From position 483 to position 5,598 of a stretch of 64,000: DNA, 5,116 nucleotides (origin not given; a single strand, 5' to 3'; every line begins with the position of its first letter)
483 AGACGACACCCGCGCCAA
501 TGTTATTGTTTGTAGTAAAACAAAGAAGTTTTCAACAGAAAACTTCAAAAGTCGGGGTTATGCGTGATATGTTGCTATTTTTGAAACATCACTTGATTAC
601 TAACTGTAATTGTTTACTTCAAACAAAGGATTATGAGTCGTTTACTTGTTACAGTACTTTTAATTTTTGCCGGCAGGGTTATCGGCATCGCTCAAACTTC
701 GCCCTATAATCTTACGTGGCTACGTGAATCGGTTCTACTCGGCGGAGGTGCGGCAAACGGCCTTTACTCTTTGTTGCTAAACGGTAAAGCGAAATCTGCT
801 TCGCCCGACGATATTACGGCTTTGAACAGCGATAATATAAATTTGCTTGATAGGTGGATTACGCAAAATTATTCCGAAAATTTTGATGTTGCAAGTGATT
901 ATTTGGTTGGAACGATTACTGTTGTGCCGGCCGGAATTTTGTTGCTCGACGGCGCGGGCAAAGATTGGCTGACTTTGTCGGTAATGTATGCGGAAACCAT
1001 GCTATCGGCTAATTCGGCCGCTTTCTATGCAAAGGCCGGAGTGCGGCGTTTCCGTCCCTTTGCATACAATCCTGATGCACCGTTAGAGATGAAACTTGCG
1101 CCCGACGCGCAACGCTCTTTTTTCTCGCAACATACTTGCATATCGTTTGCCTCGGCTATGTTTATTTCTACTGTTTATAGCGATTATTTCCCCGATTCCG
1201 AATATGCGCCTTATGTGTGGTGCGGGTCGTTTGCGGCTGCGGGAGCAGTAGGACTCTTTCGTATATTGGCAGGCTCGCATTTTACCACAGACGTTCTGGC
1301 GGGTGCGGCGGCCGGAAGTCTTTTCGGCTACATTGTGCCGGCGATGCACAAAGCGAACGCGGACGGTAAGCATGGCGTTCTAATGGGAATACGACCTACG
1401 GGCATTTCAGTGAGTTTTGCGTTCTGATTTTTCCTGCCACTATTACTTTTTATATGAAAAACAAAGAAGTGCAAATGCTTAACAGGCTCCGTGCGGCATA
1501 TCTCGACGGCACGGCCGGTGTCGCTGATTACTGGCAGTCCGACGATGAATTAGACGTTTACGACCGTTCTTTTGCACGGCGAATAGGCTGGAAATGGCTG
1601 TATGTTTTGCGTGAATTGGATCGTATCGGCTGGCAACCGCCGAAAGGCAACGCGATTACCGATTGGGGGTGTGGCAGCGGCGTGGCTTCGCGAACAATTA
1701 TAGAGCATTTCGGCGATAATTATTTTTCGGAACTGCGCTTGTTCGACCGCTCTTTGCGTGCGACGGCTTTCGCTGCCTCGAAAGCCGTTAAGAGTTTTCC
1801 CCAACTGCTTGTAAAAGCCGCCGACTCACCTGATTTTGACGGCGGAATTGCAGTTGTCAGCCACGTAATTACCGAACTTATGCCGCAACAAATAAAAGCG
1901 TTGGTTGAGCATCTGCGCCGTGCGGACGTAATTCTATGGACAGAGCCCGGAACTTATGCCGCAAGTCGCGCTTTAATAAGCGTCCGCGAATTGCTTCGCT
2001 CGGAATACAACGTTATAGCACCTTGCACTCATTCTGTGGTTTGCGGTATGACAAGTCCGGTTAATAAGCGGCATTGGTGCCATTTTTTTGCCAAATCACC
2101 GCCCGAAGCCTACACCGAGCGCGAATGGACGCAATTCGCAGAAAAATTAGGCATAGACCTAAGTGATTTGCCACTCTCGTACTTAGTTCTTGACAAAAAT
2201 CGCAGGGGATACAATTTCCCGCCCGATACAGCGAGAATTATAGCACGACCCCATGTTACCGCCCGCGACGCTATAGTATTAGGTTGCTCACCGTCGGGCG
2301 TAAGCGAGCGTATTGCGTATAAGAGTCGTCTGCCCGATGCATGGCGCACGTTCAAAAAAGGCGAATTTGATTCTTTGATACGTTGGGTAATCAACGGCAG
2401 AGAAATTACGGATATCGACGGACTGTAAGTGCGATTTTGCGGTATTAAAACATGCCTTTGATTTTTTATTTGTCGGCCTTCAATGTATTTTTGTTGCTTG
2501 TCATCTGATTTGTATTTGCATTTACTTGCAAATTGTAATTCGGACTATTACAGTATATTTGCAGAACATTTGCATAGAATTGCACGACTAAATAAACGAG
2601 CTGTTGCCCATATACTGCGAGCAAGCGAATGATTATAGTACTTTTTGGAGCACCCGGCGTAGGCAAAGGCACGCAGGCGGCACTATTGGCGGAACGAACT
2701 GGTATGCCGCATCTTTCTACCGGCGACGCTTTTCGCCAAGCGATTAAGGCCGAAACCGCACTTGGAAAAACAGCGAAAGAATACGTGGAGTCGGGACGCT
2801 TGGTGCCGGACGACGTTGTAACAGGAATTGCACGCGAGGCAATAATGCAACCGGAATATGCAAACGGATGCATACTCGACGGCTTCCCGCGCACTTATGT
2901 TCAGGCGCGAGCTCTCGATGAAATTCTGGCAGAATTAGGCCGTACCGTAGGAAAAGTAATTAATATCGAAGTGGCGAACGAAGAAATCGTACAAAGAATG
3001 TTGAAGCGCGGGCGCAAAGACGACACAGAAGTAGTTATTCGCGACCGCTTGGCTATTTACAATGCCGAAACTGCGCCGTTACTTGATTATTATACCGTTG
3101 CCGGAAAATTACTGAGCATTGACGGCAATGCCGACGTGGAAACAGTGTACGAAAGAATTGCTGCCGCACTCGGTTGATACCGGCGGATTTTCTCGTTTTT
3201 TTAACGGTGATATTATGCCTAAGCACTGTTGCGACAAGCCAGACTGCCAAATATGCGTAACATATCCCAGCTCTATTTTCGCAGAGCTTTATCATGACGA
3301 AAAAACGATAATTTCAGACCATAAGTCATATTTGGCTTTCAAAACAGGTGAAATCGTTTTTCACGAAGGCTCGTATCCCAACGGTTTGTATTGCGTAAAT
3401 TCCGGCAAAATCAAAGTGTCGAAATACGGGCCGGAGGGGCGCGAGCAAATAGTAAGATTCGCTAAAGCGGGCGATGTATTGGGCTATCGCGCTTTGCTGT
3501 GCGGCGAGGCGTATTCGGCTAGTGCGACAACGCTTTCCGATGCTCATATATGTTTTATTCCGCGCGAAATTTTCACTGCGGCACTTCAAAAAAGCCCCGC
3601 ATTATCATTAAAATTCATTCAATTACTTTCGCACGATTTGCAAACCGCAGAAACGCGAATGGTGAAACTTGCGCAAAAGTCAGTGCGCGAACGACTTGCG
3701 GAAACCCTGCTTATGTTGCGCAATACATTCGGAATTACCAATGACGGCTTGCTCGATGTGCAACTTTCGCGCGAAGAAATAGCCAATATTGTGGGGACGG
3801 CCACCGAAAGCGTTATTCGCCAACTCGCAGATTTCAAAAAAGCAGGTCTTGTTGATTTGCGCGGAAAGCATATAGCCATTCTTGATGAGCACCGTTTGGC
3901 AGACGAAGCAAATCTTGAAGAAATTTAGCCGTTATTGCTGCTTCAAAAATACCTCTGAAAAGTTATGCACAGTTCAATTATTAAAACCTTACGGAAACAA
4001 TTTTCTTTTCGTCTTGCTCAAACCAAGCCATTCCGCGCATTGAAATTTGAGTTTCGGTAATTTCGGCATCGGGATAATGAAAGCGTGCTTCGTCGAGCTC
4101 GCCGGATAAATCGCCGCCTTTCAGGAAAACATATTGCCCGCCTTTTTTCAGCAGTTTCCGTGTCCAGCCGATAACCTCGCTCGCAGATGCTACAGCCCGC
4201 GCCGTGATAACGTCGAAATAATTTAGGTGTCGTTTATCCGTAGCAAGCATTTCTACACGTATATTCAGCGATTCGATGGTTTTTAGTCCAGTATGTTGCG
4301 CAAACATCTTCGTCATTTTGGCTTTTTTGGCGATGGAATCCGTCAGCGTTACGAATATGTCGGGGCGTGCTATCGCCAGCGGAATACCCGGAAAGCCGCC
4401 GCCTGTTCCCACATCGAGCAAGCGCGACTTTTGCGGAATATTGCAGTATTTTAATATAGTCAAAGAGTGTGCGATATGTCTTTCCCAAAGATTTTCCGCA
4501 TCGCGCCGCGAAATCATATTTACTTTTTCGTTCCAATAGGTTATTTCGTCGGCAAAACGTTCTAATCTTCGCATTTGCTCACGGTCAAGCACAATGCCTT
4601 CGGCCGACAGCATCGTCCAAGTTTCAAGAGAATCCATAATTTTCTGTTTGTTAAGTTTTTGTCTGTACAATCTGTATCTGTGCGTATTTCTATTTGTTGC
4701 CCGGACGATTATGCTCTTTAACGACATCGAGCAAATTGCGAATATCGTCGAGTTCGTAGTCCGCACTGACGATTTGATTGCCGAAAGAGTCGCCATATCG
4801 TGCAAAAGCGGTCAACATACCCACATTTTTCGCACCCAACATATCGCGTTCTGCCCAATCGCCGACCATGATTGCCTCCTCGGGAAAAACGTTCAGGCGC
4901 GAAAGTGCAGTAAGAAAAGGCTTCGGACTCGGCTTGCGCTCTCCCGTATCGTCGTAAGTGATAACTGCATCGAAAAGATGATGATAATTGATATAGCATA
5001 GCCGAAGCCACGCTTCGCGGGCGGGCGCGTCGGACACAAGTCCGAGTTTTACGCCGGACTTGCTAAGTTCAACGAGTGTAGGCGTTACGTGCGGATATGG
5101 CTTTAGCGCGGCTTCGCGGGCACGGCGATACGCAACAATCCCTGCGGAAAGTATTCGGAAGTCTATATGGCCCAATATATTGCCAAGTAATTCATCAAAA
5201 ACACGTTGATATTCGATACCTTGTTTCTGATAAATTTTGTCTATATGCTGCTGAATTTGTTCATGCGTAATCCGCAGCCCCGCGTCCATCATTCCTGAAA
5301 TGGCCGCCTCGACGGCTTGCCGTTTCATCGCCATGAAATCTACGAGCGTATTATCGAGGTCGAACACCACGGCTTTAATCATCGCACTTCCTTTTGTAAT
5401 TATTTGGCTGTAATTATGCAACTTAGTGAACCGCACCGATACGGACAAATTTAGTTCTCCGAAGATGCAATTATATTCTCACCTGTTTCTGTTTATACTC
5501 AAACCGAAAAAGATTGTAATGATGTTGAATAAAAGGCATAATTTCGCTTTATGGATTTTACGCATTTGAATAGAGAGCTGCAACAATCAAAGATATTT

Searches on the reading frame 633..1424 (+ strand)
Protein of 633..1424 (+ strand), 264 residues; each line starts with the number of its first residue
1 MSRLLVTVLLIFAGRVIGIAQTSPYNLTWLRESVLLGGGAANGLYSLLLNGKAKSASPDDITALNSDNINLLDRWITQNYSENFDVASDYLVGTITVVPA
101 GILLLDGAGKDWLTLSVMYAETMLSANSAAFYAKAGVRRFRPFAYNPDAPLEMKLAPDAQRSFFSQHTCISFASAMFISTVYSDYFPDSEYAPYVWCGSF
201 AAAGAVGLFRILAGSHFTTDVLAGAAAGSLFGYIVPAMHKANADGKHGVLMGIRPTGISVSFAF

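Call 46: search_protein_families(library=pfam, proteins=[window:633-1424:+], max_evalue=0.0001)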
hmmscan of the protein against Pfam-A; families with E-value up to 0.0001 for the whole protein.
window:633-1424:+ (264 aa): 1 family
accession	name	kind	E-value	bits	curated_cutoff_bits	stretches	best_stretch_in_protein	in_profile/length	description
PF01569.27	PAP2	-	5.2e-16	59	27.2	1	119-242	5-128/130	PAP2 superfamily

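Call 75: find_encoding_contigs(protein=window:633-1424:+, flank=10000, max_places=2)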
Protein window:633-1424:+ (264 aa): 22 contigs read that carry it; 2 places shown.
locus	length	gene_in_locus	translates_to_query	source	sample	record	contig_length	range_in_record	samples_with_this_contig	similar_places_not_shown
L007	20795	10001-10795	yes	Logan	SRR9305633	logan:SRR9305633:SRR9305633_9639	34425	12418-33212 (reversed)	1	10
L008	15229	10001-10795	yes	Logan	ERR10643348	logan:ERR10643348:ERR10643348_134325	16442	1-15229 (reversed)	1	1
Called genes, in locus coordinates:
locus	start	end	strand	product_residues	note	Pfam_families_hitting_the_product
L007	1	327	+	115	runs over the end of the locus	-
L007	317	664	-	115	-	PF04020:Phage_holin_4_2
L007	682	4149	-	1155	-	PF14870:PSII_BNR (faint), PF15902:Sortilin-Vps10 (weak), PF02012:BNR (faint), PF15902:Sortilin-Vps10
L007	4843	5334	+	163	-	PF05591:T6SS_VipA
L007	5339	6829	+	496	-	PF05943:VipB, PF18945:VipB_2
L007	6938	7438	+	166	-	PF05638:T6SS_HCP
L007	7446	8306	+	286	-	PF01471:PG_binding_1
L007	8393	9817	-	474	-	PF00092:VWA, PF13519:VWA_2, PF00691:OmpA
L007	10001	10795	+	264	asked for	PF01569:PAP2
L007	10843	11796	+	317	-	PF09243:Rsm22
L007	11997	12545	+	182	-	PF00406:ADK, PF13207:AAA_17, PF13238:AAA_18, PF13671:AAA_33 (weak)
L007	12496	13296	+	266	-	PF00027:cNMP_binding, PF13545:HTH_Crp_2, PF00325:Crp (weak)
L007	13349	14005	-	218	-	PF02527:GidB, PF13847:Methyltransf_31 (weak)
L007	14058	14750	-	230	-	PF00702:Hydrolase, PF13419:HAD_2, PF13242:Hydrolase_like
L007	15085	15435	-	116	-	PF01609:DDE_Tnp_1 (weak)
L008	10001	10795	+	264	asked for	PF01569:PAP2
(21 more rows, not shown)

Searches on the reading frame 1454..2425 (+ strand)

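Call 46: search_protein_families(library=pfam, proteins=[window:1454-2425:+], max_evalue=0.0001)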
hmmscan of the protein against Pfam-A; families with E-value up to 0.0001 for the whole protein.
window:1454-2425:+ (324 aa): 1 family
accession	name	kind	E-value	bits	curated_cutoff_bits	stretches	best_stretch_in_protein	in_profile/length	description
PF09243.16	Rsm22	-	2.5e-16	60.4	23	1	132-298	106-263/275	Mitochondrial small ribosomal subunit Rsm22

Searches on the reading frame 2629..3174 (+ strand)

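Call 46: search_protein_families(library=pfam, proteins=[window:2629-3174:+], max_evalue=0.0001)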
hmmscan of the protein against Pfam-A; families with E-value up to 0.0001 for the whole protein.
window:2629-3174:+ (182 aa): 5 families
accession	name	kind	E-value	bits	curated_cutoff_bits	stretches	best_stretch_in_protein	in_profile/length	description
PF00406.28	ADK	-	7.6e-48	162.9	26.8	1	5-158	1-149/151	Adenylate kinase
PF13207.12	AAA_17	-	1.1e-30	107.2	27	1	6-138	1-136/136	AAA domain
PF13238.12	AAA_18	-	1.2e-08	35.9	29.4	1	3-132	1-116/128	AAA domain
PF13671.12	AAA_33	-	4.7e-06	27.4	27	1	3-138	2-130/143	AAA domain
PF13521.12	AAA_28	-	9.7e-05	23.1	27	0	3-52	2-49/164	AAA domain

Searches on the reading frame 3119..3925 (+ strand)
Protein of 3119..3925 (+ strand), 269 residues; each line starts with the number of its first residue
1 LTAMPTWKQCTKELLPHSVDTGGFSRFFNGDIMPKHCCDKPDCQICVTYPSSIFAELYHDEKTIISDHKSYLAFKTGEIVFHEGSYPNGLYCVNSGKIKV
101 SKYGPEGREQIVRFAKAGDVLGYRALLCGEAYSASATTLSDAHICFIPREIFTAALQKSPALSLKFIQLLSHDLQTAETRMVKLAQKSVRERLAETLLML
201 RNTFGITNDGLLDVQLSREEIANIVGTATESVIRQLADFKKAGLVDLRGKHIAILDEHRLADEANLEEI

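Call 46: search_protein_families(library=pfam, proteins=[window:3119-3925:+], max_evalue=0.0001)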
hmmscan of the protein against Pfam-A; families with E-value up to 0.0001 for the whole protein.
window:3119-3925:+ (269 aa): 3 families
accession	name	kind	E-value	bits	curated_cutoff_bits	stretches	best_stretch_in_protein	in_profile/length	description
PF00027.35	cNMP_binding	-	1.3e-23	83.2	27.5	1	73-158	3-88/89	Cyclic nucleotide-binding domain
PF13545.12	HTH_Crp_2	-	2.3e-17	63.1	27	1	191-262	1-69/70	Crp-like helix-turn-helix domain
PF00325.26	Crp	-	7.7e-06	26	21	1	215-244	2-31/32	Bacterial regulatory proteins, crp family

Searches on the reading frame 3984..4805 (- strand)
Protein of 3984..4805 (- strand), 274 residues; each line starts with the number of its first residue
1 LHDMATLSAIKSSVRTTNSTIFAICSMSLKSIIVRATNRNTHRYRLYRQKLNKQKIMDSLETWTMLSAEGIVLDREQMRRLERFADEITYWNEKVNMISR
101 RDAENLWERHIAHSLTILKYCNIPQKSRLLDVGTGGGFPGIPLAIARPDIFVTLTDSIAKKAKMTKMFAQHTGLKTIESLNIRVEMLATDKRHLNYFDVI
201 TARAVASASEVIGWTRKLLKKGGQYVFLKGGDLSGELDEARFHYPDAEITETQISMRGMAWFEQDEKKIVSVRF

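Call 46: search_protein_families(library=pfam, proteins=[window:3984-4805:-], max_evalue=0.0001)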
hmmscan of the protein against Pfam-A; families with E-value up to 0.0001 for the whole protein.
window:3984-4805:- (274 aa): 2 families
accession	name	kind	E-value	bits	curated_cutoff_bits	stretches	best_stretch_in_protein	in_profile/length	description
PF02527.21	GidB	-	1.7e-42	145.3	27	1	78-246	2-165/184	rRNA small subunit methyltransferase G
PF13847.12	Methyltransf_31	-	2e-05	24.7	27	1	126-228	4-110/145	Methyltransferase domain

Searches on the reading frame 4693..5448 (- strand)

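Call 46: search_protein_families(library=pfam, proteins=[window:4693-5448:-], max_evalue=0.0001)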
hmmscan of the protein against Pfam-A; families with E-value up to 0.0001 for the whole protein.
window:4693-5448:- (252 aa): 3 families
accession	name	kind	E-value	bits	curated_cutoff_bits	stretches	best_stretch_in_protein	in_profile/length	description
PF13419.12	HAD_2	-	1.7e-27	97.2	23.8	1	27-214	1-176/178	Haloacid dehalogenase-like hydrolase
PF00702.32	Hydrolase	-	7.3e-27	95.4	26.4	1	24-210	1-191/191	haloacid dehalogenase-like hydrolase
PF13242.12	Hydrolase_like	-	2.8e-09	37.2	22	1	171-222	3-54/75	HAD-hyrolase-like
